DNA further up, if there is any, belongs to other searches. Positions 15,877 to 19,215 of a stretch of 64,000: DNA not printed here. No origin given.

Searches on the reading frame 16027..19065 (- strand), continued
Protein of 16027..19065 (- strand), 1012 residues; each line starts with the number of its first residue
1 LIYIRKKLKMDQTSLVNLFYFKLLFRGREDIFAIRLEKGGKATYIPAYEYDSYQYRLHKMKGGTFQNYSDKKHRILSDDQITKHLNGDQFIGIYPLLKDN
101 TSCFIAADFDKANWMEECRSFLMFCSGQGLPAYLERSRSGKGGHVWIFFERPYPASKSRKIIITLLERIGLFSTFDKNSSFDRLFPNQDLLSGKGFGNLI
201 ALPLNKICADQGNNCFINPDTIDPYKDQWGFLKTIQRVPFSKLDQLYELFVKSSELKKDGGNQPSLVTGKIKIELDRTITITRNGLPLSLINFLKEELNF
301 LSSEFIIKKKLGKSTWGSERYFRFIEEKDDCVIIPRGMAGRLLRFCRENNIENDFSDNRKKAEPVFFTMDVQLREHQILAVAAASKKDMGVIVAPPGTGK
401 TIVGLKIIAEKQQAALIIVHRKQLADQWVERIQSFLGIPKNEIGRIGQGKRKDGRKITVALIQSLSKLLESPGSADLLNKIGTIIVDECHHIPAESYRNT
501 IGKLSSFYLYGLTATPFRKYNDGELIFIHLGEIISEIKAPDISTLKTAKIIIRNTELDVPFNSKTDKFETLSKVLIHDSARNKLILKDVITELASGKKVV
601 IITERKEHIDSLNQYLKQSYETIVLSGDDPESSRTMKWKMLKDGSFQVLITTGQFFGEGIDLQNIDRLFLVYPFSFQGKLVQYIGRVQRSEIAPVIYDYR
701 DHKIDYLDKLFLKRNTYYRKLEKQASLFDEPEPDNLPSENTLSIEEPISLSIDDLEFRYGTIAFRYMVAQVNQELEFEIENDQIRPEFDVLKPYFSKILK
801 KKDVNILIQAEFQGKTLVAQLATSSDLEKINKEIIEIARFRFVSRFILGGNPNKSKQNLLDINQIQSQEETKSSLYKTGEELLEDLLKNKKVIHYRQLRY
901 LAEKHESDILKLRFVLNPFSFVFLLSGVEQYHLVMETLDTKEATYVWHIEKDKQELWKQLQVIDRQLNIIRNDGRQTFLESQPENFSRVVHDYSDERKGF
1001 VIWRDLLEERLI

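Call 90: search_protein_families(library=pfam, proteins=[L069:1011-1325:+, L023:6372-7967:+], max_evalue=5)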
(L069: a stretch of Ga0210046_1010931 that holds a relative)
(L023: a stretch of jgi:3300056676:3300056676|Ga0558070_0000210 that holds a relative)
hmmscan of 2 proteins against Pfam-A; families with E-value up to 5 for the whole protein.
L069:1011-1325:+ (105 aa): 2 families
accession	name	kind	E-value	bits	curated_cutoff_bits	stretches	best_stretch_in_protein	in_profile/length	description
PF20195.4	DUF6558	-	0.0087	16.5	24.1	1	9-68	46-113/140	Phage tail protein N-terminal domain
PF02888.21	CaMBD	-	0.095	13.2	25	1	71-103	31-63/75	Calmodulin binding domain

L023:6372-7967:+ (532 aa): 6 families
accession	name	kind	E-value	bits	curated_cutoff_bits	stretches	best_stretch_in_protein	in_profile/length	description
PF13428.12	TPR_14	-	0.0021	19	23.5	1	159-190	2-33/44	Tetratricopeptide repeat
PF04434.22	SWIM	-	0.0026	17.7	19.6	1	43-56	14-30/38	SWIM zinc finger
PF09361.15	Phasin_2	-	0.18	12.4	24.9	0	158-190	40-72/100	Phasin protein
PF13181.12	TPR_8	-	0.3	11.8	25.7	1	161-186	4-29/34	Tetratricopeptide repeat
PF06273.16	eIF-4B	-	0.36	10.2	28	1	257-343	346-429/502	Plant specific eukaryotic initiation factor 4B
PF07719.23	TPR_2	-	1.4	9.7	27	1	160-187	3-30/34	Tetratricopeptide repeat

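Call 95: search_solved_structures(query=A2, max_evalue=0.001)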
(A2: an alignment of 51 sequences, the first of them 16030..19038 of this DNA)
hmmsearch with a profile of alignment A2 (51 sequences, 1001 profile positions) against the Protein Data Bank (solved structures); distinct sequences matched with E-value up to 0.001: 26.
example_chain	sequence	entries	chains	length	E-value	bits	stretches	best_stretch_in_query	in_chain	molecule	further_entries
6p4f_A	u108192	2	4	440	3.1e-27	98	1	358-548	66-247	DNA-dependent ATPase XPBII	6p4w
5tnu_A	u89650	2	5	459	3.7e-27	97.7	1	358-548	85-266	DNA-dependent ATPase XPBII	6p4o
6p66_A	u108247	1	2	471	1.2e-21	79.5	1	337-542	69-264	DNA repair protein RAD25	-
2fwr_A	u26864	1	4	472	1.2e-21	79.5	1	337-542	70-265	DNA repair protein RAD25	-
7nqd_A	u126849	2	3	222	1.5e-21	79.2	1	66-244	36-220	TPR_REGION domain-containing protein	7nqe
7nqf_A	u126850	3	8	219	2.7e-21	78.3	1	67-242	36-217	TPR_REGION domain-containing protein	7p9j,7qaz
2fz4_A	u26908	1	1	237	1.9e-20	75.5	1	334-507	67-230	DNA repair protein RAD25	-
5of4_A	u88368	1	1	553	2e-14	55.6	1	341-513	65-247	TFIIH basal transcription factor complex helicase XPB subunit,XPB,TFIIH basal transcriptio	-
8ebt_A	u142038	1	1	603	2.2e-14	55.4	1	341-513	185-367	General transcription and DNA repair factor IIH helicase subunit XPB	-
6nmi_A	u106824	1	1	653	2.8e-14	55.1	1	341-513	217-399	General transcription and DNA repair factor IIH helicase subunit XPB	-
8bvw_0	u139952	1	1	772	2.9e-14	55.1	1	340-513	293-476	General transcription and DNA repair factor IIH helicase subunit XPB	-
29vf_0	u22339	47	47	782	2.9e-14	55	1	340-513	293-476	General transcription and DNA repair factor IIH helicase subunit XPB | TFIIH basal transcription factor complex helicase XPB subunit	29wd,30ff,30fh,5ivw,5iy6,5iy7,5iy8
28jm_A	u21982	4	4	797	3.1e-14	55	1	340-513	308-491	General transcription and DNA repair factor IIH helicase subunit XPB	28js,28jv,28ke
5fmf_1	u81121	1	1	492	4.8e-12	47.7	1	341-509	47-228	DNA REPAIR HELICASE RAD25, SSL2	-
2oca_A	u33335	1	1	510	1.3e-11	46.3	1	398-685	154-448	ATP-dependent DNA helicase uvsW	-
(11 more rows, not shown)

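Call 102: search_dna_similar(query=window:16030-19038:-, collection=plasmids, mode=protein, max_evalue=1e-20, max_rows=25)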
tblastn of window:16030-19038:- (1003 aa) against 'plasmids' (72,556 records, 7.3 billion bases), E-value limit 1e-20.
Records with a match: 111; places in all: 120; records where one place covers at least 80% of the query: 0.
Best place of each record, by identity: <60% 111.
By first word of the organism name: Acinetobacter 12; Escherichia 10; Sinorhizobium 8; Dinoroseobacter 6; Rhizobium 6; Bacillus 6; Bradyrhizobium 5; Lacticaseibacillus 4; Paracoccus 3; Streptomyces 3; and 35 more.
By predicted mobility (MOB-suite, as given by PLSDB): conjugative 47; non-mobilizable 41; mobilizable 23.
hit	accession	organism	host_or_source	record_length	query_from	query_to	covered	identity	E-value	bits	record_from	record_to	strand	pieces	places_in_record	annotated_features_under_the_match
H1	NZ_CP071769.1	Acinetobacter towneri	porcine,cell culture,feces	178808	12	732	72%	35.3%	2e-101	398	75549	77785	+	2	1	none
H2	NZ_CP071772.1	Acinetobacter towneri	porcine,cell culture,feces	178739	12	732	72%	35.3%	2e-101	398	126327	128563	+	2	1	none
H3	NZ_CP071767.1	Acinetobacter towneri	porcine,cell culture,feces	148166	12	732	72%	35.3%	2e-101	398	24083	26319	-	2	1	none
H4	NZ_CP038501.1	Acinetobacter baumannii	Homo sapiens,blood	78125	12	732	72%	35.2%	4e-113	392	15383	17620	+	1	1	DEAD/DEAH box helicase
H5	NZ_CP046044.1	Acinetobacter towneri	swine,mixed culture,feces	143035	12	732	72%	35.2%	4e-113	392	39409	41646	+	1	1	DEAD/DEAH box helicase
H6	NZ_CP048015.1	Acinetobacter towneri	pig,single cell,feces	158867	12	732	72%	35.2%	4e-113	392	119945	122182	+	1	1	DEAD/DEAH box helicase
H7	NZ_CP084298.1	Acinetobacter baumannii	a feces sample of chicken origin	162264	12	732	72%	35.2%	4e-113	392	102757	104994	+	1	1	DEAD/DEAH box helicase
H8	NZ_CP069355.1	Microvirga sp. VF16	Vachellia farnesiana,Cell culture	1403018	12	712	70%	33.8%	2e-106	373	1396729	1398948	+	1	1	none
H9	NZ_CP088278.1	Bradyrhizobium barranii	Glycine max cv. AC Glengarry,cell ...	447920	12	712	70%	33.7%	3e-105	369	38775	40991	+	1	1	DEAD/DEAH box helicase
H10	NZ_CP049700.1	Bradyrhizobium barranii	Glycine max cv. AC Glengarry,cell ...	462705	12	712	70%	33.7%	3e-105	369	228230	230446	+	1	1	DEAD/DEAH box helicase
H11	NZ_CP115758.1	Paracoccus sp. SCSIO 75233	cell culture,sediment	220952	5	712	71%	33.3%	2e-106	373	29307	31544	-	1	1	DEAD/DEAH box helicase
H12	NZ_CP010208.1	Escherichia coli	mouse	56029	12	712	70%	33.6%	4e-96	342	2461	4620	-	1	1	DEAD/DEAH box helicase family protein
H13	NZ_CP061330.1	Escherichia coli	Rattus norvegicus,Single bacteria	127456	12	712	70%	33.6%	4e-96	342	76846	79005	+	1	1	DEAD/DEAH box helicase family protein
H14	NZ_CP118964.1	Acinetobacter lwoffii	Type strain bacterial culture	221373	9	712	70%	33.4%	4e-96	342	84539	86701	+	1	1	DEAD/DEAH box helicase family protein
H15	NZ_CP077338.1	Acinetobacter lwoffii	-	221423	9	712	70%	33.4%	4e-96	342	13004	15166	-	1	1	DEAD/DEAH box helicase family protein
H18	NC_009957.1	Dinoroseobacter shibae DFL 12 = DSM 16493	-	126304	12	712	70%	33.3%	3e-106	372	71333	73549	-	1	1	DEAD/DEAH box helicase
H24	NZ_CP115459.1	Sphingobium yanoikuyae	cell culture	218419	12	712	70%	33.3%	2e-103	364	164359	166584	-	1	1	DEAD/DEAH box helicase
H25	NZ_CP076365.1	Gemmobacter fulvus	cell culture,Anabaena culture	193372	4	712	71%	32.9%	2e-108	379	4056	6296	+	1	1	DEAD/DEAH box helicase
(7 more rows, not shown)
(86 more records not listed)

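Call 103: search_dna_similar(query=window:16030-19038:-, collection=phages, mode=protein, max_evalue=1e-20, max_rows=15)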
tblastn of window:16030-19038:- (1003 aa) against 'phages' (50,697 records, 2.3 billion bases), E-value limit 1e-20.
Records with a match: 13; places in all: 13; records where one place covers at least 80% of the query: 0.
Best place of each record, by identity: <60% 13.
By first word of the organism name: Vibrio 8; Rhizobium 2; Bacillus 2; Salmonella 1.
By host as written in the record: Bacillus cereus 2; Vibrio sp. SWAT-3 2; Rhizobium sp. R693 1; Rhizobium phaseoli Y1_11 1; Vibrio harveyi LV6 1; Vibrio harveyi 1; Salmonella enterica subsp. enterica serovar Typhi NCTC 8485 1; Vibrio campbellii S20TG 1; and 3 more.
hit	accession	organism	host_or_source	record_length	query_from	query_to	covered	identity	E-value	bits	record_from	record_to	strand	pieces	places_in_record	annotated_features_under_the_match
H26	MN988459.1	Rhizobium phage RHph_TM16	Rhizobium sp. R693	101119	306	712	41%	26.7%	5e-25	119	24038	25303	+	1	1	ATP-dependent RNA-DNA and DNA-DNA helicase protein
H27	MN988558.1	Rhizobium phage RHph_Y1_11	Rhizobium phaseoli Y1_11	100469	306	692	39%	26.1%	3e-23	113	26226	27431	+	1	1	ATP-dependent RNA-DNA and DNA-DNA helicase protein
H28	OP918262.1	Vibrio phage LV6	Vibrio harveyi LV6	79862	300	712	41%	24.3%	8e-22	108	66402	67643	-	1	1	putative DNA helicase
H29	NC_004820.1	Bacillus phage phBC6A51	Bacillus cereus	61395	276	592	32%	29.9%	6e-22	109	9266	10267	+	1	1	DNA/RNA helicase (DEAD/DEAH box family)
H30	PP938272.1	Bacillus phage PHBA67-T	Bacillus cereus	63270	276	592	32%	29.1%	4e-21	106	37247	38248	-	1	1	hypothetical protein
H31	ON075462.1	Vibrio phage V-YDF132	Vibrio harveyi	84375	347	712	36%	24.4%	2e-21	107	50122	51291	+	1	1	putative DNA helicase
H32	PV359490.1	Salmonella phage Sen-NF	Salmonella enterica subsp. enterica ...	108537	363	696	33%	26.3%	5e-21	106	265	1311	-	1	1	putative DNA repair helicase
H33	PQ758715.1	Vibrio phage vB_VibS_KarBoss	Vibrio campbellii S20TG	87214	385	712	33%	26.5%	4e-23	113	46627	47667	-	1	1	hypothetical protein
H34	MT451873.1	Vibrio phage vB_VhaS-VHB1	Vibrio harveyi BYK0632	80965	385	607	22%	31.3%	8e-23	112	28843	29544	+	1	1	DNA helicase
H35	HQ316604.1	Vibrio phage SIO-2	Vibrio sp. SWAT-3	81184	385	607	22%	31.3%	8e-23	112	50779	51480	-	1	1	hypothetical protein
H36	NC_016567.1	Vibrio phage SIO-2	Vibrio sp. SWAT-3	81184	385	607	22%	31.3%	8e-23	112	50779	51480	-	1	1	hypothetical protein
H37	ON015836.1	Vibrio phage Vpas_PP24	Vibrio parahaemolyticus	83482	385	607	22%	30.4%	3e-22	110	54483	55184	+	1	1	hypothetical protein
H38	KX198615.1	Vibrio phage vB_VhaS-a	Vibrio harveyi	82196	385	607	22%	30.0%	7e-22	108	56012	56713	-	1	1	hypothetical protein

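Call 104: get_annotated_region(hit=H4, flank=5000)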
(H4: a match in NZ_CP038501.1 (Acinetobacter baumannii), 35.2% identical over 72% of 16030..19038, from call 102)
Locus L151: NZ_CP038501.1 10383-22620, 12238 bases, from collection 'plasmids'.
description: Acinetobacter baumannii strain CIAT758 plasmid unnamed1, complete sequence
organism: Acinetobacter baumannii (NCBI taxid 470)
taxonomy: Bacteria; Pseudomonadota; Gammaproteobacteria; Moraxellales; Moraxellaceae; Acinetobacter; Acinetobacter baumannii
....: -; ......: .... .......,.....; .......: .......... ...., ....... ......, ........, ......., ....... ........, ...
typing (MOB-suite, as given by PLSDB): non-mobilizable; replicon rep_cluster_1656
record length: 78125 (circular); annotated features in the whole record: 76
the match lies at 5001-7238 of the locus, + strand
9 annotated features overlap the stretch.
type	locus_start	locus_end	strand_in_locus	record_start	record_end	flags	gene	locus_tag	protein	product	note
CDS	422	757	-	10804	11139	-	tnpB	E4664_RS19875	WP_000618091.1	IS66 family insertion sequence element accessory protein TnpB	-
CDS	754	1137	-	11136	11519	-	-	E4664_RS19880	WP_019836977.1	transposase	GO:0006313 - DNA transposition [Evidence IEA]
CDS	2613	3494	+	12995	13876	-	-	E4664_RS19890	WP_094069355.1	hypothetical protein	-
CDS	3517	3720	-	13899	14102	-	-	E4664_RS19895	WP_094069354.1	hypothetical protein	-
CDS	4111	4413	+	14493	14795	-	-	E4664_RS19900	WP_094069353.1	type II toxin-antitoxin system HigB family toxin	-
CDS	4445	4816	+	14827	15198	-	-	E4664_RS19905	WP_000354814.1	transcriptional regulator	-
CDS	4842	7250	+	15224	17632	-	-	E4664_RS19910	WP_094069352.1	DEAD/DEAH box helicase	-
CDS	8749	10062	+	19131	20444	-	-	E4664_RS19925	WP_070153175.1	AAA family ATPase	-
CDS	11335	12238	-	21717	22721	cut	-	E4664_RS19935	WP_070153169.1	SEC-C domain-containing protein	-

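Call 105: get_annotated_region(hit=H18, flank=5000)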
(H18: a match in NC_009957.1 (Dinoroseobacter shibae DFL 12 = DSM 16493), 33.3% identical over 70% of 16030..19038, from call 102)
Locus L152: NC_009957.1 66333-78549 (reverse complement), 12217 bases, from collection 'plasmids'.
description: Dinoroseobacter shibae DFL 12 = DSM 16493 plasmid pDSHI03, complete sequence
organism: Dinoroseobacter shibae DFL 12 = DSM 16493 (NCBI taxid 398580)
taxonomy: Bacteria; Pseudomonadota; Alphaproteobacteria; Rhodobacterales; Roseobacteraceae; Dinoroseobacter; Dinoroseobacter shibae; Dinoroseobacter shibae DFL 12 = DSM 16493
host: -; source: -; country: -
typing (MOB-suite, as given by PLSDB): conjugative; replicon rep_cluster_599; relaxase MOBP; mating-pair formation MPF_T
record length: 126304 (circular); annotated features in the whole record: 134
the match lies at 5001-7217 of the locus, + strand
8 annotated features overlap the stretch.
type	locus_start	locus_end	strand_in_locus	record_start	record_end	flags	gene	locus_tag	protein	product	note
CDS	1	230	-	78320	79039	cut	-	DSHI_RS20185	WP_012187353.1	hypothetical protein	-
CDS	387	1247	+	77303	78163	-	-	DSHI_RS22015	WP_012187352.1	LysR family transcriptional regulator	GO:0006355 - regulation of DNA-templated transcription [Evidence IEA]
CDS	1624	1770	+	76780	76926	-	-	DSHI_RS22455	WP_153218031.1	hypothetical protein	-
CDS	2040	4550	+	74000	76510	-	-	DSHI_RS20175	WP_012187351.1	strawberry notch family protein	-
CDS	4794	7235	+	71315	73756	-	-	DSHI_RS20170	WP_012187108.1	DEAD/DEAH box helicase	-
CDS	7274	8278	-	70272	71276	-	-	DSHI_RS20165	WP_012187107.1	tyrosine-type recombinase/integrase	GO:0015074 - DNA integration [Evidence IEA]; GO:0006310 - DNA recombination [Evidence IEA]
CDS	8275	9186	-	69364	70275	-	-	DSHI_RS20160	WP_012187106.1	tyrosine-type recombinase/integrase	GO:0015074 - DNA integration [Evidence IEA]; GO:0006310 - DNA recombination [Evidence IEA]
CDS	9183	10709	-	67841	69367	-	-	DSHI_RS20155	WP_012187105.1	tyrosine-type recombinase/integrase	GO:0015074 - DNA integration [Evidence IEA]; GO:0006310 - DNA recombination [Evidence IEA]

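Call 108: get_annotated_region(hit=H12, flank=3500)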
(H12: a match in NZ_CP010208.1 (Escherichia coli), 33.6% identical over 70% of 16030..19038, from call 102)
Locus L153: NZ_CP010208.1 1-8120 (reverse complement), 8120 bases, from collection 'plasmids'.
description: Escherichia coli strain M11 plasmid B, complete sequence
organism: Escherichia coli (NCBI taxid 562)
taxonomy: Bacteria; Pseudomonadota; Gammaproteobacteria; Enterobacterales; Enterobacteriaceae; Escherichia; Escherichia coli
host: -; source: mouse; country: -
typing (MOB-suite, as given by PLSDB): non-mobilizable
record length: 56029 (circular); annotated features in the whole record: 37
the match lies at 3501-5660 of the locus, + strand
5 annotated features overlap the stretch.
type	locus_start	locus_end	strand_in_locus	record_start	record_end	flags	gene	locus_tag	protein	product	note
CDS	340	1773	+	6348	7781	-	-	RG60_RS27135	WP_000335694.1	YfjI family protein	-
CDS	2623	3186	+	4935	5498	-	-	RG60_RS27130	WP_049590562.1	inovirus-type Gp2 protein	-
CDS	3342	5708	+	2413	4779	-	-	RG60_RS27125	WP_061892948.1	DEAD/DEAH box helicase family protein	-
CDS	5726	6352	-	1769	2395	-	-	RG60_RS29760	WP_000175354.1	hypothetical protein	-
CDS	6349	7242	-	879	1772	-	-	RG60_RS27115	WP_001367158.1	DNA-processing protein DprA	GO:0009294 - DNA-mediated transformation [Evidence IEA]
